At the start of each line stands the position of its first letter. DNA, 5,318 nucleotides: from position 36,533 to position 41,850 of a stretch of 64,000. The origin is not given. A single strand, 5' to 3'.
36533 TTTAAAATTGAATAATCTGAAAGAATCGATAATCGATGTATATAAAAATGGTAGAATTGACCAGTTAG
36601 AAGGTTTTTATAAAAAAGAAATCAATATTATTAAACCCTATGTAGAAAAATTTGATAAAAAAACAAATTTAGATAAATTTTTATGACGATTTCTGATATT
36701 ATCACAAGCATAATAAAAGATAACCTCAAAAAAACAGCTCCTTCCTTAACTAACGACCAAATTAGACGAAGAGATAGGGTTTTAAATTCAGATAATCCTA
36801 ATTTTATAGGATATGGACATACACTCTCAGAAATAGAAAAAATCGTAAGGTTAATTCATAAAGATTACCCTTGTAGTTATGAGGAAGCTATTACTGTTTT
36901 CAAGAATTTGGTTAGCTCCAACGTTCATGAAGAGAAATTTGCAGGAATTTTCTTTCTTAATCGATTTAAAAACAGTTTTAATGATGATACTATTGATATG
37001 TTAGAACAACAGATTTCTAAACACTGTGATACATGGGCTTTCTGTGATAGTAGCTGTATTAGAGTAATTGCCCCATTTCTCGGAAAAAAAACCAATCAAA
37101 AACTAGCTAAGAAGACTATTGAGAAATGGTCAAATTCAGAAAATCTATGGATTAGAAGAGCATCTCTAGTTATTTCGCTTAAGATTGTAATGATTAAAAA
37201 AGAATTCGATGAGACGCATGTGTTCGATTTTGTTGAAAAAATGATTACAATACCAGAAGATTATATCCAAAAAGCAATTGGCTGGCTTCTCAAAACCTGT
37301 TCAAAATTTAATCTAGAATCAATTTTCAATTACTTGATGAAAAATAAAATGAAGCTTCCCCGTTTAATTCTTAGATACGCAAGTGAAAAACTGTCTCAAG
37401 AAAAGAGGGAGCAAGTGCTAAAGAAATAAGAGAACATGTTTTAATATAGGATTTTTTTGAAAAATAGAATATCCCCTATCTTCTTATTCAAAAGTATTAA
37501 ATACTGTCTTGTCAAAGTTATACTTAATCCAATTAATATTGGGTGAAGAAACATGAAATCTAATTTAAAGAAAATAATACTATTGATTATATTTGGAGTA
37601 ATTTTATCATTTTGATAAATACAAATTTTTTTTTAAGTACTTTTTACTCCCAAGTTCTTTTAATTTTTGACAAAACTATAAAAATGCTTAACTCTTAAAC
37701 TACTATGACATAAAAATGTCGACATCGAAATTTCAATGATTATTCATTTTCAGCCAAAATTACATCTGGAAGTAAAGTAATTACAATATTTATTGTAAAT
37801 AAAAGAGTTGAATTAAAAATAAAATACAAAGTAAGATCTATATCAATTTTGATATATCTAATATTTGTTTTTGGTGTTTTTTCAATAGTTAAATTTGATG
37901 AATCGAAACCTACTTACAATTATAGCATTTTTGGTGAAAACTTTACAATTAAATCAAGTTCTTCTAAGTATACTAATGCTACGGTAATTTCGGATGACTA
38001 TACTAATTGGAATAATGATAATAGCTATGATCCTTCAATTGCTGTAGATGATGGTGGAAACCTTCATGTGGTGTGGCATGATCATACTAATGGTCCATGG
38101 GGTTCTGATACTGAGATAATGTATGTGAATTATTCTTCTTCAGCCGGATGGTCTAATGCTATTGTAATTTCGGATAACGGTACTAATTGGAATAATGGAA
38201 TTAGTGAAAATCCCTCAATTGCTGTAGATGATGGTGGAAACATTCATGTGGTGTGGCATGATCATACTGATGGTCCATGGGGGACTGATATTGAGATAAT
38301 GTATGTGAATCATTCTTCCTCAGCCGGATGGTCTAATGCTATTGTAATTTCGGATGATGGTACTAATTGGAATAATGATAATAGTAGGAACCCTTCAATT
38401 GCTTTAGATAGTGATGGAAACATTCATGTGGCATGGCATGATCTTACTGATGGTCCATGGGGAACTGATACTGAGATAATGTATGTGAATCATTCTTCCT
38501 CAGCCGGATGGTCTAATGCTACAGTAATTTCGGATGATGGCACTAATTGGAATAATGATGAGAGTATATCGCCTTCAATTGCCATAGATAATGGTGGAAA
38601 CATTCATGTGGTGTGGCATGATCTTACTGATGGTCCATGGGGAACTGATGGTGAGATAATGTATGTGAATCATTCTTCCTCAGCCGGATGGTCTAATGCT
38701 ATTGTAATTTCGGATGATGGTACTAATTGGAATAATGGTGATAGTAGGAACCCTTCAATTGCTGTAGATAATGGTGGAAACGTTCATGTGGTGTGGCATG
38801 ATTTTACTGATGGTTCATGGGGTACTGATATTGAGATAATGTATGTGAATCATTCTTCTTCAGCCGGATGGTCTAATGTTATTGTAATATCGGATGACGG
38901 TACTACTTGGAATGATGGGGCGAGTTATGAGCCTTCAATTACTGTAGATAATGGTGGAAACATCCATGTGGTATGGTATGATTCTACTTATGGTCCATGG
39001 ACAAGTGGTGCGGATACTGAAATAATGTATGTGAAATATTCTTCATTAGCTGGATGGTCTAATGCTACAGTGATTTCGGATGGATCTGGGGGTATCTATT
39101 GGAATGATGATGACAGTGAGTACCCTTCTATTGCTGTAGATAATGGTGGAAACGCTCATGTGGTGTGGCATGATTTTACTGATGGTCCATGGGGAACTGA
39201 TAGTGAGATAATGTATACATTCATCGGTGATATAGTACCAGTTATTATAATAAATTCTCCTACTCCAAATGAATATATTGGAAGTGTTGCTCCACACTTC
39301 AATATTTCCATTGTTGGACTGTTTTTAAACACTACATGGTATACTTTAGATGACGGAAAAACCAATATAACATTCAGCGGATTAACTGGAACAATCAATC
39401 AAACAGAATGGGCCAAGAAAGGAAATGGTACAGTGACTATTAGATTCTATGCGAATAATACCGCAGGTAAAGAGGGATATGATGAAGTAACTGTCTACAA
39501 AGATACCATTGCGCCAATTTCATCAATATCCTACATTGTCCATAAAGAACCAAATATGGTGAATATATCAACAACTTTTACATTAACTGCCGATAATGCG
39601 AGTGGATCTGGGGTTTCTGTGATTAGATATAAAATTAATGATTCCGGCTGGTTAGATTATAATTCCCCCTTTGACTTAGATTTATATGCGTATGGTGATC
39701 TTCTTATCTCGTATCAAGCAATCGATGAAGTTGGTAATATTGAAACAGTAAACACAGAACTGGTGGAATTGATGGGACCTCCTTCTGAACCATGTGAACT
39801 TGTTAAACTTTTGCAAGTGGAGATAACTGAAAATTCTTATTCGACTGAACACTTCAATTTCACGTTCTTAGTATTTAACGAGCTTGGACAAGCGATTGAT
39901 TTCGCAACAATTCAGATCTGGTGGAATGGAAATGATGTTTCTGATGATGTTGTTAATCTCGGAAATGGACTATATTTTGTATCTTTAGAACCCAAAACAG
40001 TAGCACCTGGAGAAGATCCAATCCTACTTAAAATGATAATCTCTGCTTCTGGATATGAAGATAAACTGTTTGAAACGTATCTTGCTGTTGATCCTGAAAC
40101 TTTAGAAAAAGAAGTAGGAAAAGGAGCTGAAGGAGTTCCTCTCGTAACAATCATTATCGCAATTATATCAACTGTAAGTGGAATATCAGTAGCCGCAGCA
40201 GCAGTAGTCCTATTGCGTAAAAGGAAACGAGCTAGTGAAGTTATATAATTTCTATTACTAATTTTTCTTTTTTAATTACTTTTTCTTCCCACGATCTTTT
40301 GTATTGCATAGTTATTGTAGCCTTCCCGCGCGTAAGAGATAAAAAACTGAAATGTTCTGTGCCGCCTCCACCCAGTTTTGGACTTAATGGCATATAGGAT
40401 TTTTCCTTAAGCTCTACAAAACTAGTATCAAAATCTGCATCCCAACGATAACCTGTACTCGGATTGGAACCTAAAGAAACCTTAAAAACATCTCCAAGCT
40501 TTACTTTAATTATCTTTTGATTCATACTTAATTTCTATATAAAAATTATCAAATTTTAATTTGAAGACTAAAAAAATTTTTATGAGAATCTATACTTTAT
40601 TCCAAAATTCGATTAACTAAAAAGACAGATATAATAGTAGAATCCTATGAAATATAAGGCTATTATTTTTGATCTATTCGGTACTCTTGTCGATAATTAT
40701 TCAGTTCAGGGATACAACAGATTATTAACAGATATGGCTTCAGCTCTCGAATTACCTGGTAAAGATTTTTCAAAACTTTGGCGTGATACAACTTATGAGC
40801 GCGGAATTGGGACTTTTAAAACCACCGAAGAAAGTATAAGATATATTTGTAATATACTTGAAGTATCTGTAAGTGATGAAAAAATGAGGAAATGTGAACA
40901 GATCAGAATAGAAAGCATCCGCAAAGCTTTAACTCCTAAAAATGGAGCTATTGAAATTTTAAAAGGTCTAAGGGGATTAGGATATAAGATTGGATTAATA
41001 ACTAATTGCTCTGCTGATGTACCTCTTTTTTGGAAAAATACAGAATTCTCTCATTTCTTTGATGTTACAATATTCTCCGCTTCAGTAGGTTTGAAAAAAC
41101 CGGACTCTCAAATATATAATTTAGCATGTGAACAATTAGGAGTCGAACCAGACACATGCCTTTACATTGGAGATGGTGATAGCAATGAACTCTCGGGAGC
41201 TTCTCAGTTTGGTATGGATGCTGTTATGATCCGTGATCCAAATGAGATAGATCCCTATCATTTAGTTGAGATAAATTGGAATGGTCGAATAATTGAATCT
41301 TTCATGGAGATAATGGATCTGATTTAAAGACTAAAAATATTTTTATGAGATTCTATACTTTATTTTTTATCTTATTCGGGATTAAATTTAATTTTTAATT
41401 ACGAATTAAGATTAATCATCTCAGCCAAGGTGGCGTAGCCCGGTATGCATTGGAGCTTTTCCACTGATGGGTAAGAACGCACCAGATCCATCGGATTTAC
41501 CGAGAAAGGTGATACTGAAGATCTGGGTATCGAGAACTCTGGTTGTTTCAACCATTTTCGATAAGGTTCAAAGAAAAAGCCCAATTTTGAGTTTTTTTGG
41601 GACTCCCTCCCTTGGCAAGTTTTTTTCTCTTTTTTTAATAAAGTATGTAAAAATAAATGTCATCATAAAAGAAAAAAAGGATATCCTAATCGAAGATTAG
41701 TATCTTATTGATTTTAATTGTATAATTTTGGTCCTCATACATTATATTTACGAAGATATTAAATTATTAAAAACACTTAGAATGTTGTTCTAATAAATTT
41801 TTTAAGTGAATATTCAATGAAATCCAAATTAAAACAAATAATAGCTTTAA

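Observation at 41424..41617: tRNA-Phe(GAA) gene that appears to need removal of four introns, none at the canonical site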

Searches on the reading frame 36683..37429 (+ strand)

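Call 41: search_protein_families(library=pfam, proteins=[window:36683-37429:+], max_evalue=0.0001)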
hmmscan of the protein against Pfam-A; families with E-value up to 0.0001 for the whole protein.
window:36683-37429:+ (248 aa): 1 family
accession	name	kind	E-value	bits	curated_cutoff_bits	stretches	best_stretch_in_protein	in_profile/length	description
PF08713.17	DNA_alkylation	-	1.9e-40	139.3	21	1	44-237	28-213/213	DNA alkylation repair enzyme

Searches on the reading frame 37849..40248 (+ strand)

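Call 41: search_protein_families(library=pfam, proteins=[window:37849-40248:+], max_evalue=0.0001)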
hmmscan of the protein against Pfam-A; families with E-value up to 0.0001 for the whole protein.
window:37849-40248:+ (799 aa): 2 families
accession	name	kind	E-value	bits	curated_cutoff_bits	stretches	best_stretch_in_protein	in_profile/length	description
PF15892.11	BNR_4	-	4.4e-06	26.7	27.3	0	178-225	226-268/272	BNR repeat-containing family member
PF13540.12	RCC1_2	-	2.7e-05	24.3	22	0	158-172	5-19/30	Regulator of chromosome condensation (RCC1) repeat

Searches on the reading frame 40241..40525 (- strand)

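Call 41: search_protein_families(library=pfam, proteins=[window:40241-40525:-], max_evalue=0.0001)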
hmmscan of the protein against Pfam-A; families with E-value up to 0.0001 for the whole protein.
window:40241-40525:- (94 aa): 1 family
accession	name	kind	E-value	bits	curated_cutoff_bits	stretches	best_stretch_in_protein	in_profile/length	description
PF09394.16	Inhibitor_I42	-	9.8e-22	77.5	27.2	1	8-92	2-90/91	Chagasin family peptidase inhibitor I42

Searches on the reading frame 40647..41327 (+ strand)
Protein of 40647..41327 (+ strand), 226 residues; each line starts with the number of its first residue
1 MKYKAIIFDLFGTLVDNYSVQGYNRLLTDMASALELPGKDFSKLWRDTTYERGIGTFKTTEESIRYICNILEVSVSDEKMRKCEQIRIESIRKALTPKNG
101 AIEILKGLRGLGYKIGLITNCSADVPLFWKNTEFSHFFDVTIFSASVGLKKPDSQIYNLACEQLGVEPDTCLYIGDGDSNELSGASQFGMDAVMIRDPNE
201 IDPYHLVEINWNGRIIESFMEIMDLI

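Call 9: find_encoding_contigs(protein=window:40647-41327:+, flank=3000, max_places=6)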
Protein window:40647-41327:+ (226 aa): 1 contig read that carries it; 1 place shown.
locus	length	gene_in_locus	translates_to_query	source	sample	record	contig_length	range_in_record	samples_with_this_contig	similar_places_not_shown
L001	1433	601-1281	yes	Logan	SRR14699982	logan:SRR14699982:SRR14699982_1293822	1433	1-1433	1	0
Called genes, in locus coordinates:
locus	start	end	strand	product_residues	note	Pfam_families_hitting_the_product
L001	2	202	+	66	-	?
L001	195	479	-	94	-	PF09394:Inhibitor_I42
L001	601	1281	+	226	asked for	PF00702:Hydrolase, PF13419:HAD_2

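Call 41: search_protein_families(library=pfam, proteins=[window:40647-41327:+], max_evalue=0.0001)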
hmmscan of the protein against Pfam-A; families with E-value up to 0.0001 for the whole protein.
window:40647-41327:+ (226 aa): 2 families
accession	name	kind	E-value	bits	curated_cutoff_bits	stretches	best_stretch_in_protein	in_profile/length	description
PF00702.32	Hydrolase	-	2.7e-22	80.5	26.4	1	3-189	1-191/191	haloacid dehalogenase-like hydrolase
PF13419.12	HAD_2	-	5.7e-22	79.1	23.8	1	6-195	1-178/178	Haloacid dehalogenase-like hydrolase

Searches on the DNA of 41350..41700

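Call 7: search_rna_families(source=window, start=41350, end=41700, threshold=evalue, max_evalue=10, show_alignments=3)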
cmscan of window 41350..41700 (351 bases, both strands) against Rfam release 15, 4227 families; matches with E-value up to 10: 8.
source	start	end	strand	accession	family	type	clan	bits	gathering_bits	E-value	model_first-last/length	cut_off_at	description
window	41545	41626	+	RF01770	rimP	Cis-reg; leader;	-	18.4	47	1.3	1-102/102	no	Gammaprotebacteria rimP leader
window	41572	41601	-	RF00783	mir-484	Gene; miRNA;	-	18.1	40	0.36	20-49/67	no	mir-484 microRNA precursor family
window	41609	41672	-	RF00187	SNORD102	Gene; snRNA; snoRNA; CD-box;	-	16.9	47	6.5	1-72/72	no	Small nucleolar RNA SNORD102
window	41603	41674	-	RF00147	SNORD34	Gene; snRNA; snoRNA; CD-box;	CL00055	16.8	38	1.6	1-79/79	no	Small nucleolar RNA SNORD34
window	41350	41379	-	RF00268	snoZ7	Gene; snRNA; snoRNA; CD-box;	CL00057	15.2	43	5.5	1-30/78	3'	Small nucleolar RNA snoZ7/snoR77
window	41577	41625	-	RF01098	RF_site9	Cis-reg; frameshift_element;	-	14.6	70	5.7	1-50/50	no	Gag/pro ribosomal frameshift site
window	41576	41689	-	RF01476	rliF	Gene; sRNA;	-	13.4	60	8.4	1-220/220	no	Listeria sRNA rliF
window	41537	41700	+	RF01766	cspA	Cis-reg; thermoregulator;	-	9.1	78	4.4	1-183/428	3'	cspA thermoregulator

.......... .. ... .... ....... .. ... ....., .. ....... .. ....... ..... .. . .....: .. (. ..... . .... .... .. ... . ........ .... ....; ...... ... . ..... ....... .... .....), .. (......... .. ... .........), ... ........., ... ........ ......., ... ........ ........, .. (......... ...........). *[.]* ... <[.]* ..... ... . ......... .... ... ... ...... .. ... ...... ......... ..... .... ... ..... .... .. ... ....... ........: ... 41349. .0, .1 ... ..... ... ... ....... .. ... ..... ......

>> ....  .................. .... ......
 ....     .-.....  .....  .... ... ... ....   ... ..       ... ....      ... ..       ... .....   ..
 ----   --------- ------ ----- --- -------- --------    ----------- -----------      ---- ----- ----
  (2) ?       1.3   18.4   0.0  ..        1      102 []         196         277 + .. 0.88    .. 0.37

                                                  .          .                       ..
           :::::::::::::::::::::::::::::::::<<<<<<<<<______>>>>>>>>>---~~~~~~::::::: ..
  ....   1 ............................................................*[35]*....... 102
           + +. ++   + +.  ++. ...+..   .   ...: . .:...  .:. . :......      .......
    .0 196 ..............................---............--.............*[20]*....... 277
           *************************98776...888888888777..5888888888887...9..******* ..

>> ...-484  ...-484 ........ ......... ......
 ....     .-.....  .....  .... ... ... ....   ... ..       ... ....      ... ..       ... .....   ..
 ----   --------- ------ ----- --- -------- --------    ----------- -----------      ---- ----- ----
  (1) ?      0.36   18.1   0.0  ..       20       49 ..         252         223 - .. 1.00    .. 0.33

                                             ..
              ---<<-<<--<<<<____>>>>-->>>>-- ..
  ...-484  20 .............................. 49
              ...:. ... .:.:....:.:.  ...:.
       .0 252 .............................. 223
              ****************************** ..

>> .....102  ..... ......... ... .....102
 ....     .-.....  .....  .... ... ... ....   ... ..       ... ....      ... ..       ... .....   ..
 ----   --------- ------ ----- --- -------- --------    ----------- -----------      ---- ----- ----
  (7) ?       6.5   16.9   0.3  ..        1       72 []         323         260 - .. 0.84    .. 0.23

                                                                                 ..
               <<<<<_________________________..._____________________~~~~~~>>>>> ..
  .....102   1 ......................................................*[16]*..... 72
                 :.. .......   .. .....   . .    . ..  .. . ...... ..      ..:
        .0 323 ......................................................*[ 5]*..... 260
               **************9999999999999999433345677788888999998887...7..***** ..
